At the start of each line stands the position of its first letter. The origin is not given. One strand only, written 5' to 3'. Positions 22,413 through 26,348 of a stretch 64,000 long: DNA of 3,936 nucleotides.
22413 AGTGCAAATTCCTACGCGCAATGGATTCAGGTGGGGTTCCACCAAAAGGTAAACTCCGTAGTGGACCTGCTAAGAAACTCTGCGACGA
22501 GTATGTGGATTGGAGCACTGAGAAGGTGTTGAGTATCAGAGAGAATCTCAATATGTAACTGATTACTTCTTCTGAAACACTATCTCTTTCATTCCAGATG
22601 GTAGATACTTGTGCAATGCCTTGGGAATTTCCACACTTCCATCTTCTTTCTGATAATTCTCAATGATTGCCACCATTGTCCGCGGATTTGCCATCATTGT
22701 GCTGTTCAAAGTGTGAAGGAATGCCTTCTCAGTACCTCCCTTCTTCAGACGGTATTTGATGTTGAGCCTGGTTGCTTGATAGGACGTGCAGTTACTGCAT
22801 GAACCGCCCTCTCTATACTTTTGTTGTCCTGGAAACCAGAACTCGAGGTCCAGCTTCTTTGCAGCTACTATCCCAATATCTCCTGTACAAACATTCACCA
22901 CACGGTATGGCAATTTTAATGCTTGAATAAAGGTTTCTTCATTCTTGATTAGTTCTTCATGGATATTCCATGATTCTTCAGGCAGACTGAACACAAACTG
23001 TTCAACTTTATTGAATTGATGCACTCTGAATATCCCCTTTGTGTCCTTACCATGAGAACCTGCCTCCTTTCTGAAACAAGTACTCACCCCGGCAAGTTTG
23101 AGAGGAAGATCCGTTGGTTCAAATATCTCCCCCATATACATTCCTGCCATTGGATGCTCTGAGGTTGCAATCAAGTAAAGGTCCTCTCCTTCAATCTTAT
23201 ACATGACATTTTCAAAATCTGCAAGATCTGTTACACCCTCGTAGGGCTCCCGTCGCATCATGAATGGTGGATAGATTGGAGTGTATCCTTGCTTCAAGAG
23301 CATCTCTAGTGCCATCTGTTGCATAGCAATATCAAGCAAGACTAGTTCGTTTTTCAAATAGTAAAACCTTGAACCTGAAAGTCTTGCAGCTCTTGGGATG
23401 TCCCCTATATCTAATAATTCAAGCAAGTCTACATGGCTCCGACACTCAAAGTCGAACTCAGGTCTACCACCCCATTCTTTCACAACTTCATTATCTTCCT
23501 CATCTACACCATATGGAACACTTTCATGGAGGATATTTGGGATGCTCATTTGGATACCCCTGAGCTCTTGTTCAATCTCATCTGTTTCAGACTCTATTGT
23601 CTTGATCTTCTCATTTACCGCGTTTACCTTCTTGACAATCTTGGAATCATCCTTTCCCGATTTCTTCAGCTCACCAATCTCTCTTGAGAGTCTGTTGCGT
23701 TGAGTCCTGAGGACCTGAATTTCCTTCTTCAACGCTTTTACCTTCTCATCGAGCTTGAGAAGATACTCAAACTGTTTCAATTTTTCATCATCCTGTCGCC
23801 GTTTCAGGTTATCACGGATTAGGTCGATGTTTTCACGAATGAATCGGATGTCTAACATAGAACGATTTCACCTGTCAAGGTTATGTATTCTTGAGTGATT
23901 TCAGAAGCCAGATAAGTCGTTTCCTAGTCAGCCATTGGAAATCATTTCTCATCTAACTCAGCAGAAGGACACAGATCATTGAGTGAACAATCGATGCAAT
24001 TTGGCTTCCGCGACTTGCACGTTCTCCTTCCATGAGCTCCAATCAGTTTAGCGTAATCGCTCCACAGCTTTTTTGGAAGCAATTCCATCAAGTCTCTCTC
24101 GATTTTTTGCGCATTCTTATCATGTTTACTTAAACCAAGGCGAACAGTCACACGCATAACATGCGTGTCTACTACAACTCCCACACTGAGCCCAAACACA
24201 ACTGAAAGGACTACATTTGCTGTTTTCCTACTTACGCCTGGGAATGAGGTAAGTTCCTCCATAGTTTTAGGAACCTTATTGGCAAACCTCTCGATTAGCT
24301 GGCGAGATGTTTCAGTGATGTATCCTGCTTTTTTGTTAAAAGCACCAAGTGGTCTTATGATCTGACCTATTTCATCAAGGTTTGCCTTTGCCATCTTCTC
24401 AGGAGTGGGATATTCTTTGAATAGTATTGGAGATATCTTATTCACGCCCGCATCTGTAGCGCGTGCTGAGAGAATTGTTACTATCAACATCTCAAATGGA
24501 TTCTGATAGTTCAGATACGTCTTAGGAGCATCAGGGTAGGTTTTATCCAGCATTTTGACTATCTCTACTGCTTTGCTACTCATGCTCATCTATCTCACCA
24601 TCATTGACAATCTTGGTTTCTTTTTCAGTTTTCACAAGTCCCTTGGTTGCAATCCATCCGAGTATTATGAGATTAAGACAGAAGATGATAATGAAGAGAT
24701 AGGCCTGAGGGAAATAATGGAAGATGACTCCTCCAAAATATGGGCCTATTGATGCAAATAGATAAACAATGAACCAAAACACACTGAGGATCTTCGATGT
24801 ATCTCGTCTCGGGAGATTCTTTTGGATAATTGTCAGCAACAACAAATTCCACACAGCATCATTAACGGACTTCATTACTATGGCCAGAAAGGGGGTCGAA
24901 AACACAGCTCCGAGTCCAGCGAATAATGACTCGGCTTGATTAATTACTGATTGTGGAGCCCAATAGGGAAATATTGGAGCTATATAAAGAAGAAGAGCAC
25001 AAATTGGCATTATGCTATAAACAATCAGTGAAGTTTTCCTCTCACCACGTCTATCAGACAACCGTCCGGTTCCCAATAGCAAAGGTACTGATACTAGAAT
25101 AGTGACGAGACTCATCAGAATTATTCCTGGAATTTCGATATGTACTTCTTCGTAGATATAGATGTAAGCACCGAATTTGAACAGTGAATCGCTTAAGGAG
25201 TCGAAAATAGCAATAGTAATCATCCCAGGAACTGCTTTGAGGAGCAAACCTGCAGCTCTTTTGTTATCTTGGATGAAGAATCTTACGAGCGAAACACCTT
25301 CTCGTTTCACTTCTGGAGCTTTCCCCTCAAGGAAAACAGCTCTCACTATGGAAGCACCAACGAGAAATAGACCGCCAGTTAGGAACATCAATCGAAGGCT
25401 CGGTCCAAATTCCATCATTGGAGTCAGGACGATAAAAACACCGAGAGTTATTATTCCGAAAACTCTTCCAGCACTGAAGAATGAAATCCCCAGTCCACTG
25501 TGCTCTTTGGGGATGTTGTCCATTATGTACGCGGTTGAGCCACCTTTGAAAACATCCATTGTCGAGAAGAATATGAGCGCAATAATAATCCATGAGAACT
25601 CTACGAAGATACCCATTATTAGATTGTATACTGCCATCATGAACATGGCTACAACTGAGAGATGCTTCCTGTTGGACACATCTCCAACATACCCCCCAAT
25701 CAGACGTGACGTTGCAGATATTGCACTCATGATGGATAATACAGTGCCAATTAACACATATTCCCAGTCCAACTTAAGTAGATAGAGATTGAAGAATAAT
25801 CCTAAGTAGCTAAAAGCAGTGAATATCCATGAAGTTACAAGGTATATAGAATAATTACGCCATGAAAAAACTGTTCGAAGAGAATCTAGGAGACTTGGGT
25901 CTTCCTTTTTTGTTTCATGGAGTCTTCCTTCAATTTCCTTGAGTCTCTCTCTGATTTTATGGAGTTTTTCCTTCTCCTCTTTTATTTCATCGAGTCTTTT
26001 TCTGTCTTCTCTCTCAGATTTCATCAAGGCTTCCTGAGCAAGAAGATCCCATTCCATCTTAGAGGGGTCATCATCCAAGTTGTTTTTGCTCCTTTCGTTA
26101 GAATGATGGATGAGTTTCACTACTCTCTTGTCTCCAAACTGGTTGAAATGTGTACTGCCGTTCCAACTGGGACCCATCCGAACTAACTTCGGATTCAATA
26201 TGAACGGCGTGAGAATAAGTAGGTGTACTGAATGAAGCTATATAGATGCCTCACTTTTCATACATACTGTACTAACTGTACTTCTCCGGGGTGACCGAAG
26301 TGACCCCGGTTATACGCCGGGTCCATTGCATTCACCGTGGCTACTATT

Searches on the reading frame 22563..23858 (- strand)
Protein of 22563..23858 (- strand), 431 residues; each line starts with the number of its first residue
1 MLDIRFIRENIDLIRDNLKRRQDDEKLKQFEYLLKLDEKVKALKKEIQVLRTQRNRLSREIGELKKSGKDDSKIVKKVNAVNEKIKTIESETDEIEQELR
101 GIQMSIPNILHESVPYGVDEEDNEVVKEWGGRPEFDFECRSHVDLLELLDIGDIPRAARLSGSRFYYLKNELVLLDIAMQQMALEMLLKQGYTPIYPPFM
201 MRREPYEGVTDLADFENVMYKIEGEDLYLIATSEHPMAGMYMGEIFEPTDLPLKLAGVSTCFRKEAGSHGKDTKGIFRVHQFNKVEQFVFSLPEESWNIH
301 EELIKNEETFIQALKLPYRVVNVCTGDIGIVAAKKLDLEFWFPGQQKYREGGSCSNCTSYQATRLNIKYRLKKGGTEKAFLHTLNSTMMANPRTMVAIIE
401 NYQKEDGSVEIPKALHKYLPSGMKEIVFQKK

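Call 44: search_protein_families(library=pfam, proteins=[window:22563-23858:-], max_evalue=0.00001)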
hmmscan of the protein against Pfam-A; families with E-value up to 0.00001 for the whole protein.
window:22563-23858:- (431 aa): 2 families
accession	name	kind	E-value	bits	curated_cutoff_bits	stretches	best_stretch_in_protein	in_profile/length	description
PF00587.30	tRNA-synt_2b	-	8.6e-41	140.4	29.3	1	224-402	8-179/179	tRNA synthetase class II core domain (G, H, P, S and T)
PF02403.27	Seryl_tRNA_N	-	4.4e-26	91.7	28.2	1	1-109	1-107/108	Seryl-tRNA synthetase N-terminal domain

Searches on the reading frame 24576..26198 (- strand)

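Call 44: search_protein_families(library=pfam, proteins=[window:24576-26198:-], max_evalue=0.00001)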
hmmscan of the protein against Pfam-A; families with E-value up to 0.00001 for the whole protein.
window:24576-26198:- (540 aa): 1 family
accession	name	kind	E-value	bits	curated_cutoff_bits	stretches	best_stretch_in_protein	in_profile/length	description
PF07690.21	MFS_1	-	2.1e-24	86.5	33.4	2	123-445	6-323/347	Major Facilitator Superfamily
